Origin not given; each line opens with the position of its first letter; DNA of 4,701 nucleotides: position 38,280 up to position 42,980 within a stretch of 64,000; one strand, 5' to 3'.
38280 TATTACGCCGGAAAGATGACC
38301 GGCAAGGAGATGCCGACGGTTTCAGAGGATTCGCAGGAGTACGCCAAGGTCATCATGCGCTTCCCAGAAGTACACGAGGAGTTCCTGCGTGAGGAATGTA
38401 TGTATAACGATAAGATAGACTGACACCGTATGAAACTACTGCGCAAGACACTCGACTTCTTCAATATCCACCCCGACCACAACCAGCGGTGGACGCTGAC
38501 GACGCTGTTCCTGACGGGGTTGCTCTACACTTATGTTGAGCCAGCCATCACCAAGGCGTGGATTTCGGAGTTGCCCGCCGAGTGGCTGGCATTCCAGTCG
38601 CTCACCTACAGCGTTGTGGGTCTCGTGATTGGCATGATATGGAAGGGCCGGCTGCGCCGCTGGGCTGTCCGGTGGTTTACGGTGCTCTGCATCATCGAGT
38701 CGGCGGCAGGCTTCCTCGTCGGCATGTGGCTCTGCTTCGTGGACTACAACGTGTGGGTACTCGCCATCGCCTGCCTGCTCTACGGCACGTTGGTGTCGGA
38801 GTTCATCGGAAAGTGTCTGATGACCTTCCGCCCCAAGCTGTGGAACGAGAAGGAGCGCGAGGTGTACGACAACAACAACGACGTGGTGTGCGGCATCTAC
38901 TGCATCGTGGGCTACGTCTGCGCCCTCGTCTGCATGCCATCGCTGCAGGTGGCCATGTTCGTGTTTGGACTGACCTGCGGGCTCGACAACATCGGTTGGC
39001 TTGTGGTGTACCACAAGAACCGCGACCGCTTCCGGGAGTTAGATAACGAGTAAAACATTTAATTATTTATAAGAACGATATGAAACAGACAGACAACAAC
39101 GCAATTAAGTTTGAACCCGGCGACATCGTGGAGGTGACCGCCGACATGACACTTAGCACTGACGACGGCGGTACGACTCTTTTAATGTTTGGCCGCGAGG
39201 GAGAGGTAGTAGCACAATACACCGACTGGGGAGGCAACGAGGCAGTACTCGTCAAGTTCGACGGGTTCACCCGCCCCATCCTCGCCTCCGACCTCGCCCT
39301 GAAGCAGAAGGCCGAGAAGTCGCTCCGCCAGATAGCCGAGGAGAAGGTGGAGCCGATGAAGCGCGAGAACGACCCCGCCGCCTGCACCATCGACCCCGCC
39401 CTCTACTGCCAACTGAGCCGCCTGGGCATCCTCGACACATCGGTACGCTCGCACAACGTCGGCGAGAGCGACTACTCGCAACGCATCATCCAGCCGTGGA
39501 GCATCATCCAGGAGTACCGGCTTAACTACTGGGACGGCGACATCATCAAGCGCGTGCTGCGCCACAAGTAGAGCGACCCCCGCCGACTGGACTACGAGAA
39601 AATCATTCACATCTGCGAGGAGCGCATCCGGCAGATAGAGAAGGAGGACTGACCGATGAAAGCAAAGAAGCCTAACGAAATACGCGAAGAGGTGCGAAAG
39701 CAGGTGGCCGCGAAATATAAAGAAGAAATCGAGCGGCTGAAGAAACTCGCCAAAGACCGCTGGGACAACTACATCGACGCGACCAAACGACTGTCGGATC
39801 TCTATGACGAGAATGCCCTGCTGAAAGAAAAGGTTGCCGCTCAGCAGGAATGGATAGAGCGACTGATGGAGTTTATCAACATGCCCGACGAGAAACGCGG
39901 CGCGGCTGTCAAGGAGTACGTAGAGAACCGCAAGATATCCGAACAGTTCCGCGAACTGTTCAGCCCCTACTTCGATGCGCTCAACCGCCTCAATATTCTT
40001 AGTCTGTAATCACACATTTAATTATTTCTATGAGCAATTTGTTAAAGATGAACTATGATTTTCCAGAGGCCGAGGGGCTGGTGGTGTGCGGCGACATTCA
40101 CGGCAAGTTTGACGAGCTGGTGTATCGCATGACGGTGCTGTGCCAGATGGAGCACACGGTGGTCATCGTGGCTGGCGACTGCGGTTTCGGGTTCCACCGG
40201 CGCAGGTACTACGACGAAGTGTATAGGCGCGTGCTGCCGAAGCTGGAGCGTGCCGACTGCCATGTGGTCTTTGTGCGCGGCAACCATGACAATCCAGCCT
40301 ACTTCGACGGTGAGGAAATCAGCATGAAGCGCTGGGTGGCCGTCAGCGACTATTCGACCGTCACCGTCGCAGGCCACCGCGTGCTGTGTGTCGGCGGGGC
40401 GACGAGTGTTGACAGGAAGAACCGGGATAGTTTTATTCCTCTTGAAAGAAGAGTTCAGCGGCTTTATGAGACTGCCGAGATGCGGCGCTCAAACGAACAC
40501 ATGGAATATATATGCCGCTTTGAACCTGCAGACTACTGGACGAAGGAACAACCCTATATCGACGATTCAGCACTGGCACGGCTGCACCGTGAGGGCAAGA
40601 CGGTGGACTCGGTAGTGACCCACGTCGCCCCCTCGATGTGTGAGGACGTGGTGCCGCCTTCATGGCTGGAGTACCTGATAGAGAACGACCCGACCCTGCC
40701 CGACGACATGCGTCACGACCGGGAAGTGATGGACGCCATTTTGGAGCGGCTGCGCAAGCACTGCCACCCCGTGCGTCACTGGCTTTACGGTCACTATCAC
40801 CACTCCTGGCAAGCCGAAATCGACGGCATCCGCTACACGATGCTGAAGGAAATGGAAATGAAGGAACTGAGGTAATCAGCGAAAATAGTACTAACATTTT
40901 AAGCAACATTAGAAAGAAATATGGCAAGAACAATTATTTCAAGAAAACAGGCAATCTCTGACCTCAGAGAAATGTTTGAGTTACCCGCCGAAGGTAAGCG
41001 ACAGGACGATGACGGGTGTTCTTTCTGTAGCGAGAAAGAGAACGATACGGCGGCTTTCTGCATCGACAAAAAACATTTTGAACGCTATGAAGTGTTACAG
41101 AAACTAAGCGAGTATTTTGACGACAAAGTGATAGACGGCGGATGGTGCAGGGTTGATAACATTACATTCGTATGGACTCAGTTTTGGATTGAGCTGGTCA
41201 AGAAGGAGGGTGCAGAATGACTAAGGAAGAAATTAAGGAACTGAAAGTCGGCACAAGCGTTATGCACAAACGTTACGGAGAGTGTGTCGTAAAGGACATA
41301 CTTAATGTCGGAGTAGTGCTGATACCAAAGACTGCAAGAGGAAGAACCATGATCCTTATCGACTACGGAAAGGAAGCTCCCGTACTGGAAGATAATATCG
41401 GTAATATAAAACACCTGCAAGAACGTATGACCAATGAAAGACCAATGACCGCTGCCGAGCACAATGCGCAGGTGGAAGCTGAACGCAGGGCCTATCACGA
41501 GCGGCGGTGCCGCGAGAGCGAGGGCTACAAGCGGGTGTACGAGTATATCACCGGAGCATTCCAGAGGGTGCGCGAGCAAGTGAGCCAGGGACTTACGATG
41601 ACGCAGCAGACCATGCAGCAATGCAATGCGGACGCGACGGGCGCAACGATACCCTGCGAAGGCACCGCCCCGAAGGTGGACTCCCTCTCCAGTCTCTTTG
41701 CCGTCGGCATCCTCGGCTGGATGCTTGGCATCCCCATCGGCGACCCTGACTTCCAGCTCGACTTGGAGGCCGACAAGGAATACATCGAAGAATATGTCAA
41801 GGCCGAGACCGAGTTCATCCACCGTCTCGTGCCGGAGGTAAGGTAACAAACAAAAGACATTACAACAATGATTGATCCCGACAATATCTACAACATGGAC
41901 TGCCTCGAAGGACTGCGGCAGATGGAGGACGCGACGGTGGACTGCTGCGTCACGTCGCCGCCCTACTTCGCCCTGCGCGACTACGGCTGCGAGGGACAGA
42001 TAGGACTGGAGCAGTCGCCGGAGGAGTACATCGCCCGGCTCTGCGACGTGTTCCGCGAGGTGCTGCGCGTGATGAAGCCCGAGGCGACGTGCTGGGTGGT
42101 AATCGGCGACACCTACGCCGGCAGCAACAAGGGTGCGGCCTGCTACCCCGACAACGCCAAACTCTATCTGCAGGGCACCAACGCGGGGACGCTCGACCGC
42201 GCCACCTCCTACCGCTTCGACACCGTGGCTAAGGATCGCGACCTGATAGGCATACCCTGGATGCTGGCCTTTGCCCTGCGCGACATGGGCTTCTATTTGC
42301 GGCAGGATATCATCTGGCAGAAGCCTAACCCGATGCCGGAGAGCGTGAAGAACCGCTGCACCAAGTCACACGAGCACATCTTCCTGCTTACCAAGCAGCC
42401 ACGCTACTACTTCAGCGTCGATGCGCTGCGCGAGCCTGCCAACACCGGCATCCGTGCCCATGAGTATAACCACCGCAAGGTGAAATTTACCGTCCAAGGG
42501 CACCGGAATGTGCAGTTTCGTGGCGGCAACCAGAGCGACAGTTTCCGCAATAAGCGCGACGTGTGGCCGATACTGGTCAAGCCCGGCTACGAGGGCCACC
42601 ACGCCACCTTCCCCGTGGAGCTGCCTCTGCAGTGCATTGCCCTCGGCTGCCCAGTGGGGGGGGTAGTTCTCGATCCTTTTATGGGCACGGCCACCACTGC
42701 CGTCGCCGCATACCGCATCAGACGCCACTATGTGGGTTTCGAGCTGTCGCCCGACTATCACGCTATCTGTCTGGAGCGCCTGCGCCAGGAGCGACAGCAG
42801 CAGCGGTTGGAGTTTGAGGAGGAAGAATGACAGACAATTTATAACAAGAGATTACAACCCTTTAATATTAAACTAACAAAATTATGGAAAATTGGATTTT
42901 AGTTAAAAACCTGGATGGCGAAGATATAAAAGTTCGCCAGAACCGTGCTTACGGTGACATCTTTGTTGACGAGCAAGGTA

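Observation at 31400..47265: Five copies of an intergenic element: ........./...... boxes followed by a GNRA-tetraloop hairpin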

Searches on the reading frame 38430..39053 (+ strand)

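Call 92: search_protein_families(library=pfam, proteins=[window:38430-39053:+], max_evalue=0.01)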
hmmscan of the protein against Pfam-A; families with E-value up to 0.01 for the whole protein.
window:38430-39053:+ (207 aa): 1 family
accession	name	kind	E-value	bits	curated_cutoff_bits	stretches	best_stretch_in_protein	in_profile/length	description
PF07690.21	MFS_1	-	0.00034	20.1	33.4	1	20-136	205-321/347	Major Facilitator Superfamily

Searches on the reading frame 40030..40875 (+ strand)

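Call 16: search_protein_families(library=pfam, proteins=[window:40030-40875:+], max_evalue=0.001)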
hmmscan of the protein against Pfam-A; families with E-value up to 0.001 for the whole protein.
window:40030-40875:+ (281 aa): 2 families
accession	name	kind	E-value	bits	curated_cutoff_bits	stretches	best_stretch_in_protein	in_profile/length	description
PF00149.33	Metallophos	-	7.5e-13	49.8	21.5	1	18-195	4-183/191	Calcineurin-like phosphoesterase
PF12850.12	Metallophos_2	-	1.5e-05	25.5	27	1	17-124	3-90/154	Calcineurin-like phosphoesterase superfamily domain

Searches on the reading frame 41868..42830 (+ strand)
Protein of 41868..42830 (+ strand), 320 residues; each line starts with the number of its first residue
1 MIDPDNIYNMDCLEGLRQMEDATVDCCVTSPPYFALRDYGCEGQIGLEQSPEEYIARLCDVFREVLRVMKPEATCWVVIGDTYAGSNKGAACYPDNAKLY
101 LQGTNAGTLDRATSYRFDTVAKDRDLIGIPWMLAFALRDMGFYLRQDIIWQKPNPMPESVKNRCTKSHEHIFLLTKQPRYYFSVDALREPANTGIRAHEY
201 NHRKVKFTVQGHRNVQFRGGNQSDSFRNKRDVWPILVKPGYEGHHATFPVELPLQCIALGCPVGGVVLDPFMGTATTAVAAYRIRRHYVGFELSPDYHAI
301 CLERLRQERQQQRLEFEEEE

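Call 15: search_protein_families(library=phrogs, proteins=[window:41868-42830:+], max_evalue=0.001)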
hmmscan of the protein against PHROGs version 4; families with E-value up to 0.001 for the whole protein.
window:41868-42830:+ (320 aa): 12 families
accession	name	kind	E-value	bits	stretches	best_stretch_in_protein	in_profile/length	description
phrog_67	-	other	1.3e-75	256.9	1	2-316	121-354/743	DNA methyltransferase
phrog_498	-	other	8.4e-25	88.3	1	18-316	217-431/633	DNA methyltransferase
phrog_3008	-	other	8e-15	55.8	1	242-312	148-218/244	DNA methyltransferase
phrog_12517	-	unknown function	5.4e-14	53.1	2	261-297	103-139/316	-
phrog_6025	-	other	1.8e-12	48.2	1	6-166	13-120/192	DNA methyltransferase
phrog_8769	-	other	1.8e-10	41.5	1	260-311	8-59/71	methyltransferase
phrog_18293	-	other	1.9e-08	35.3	1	264-314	66-116/119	methyltransferase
phrog_23148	-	unknown function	3.3e-07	31.5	1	244-307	85-148/165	-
phrog_18146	-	other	1.1e-05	25.5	0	246-295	51-101/452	DNA methyltransferase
phrog_23085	-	unknown function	8.4e-05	23.2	1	243-307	43-107/138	-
phrog_6952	-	other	0.00014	22.7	1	231-297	100-167/181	DNA methyltransferase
phrog_12862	-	unknown function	0.00015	22.7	0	6-36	4-34/149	-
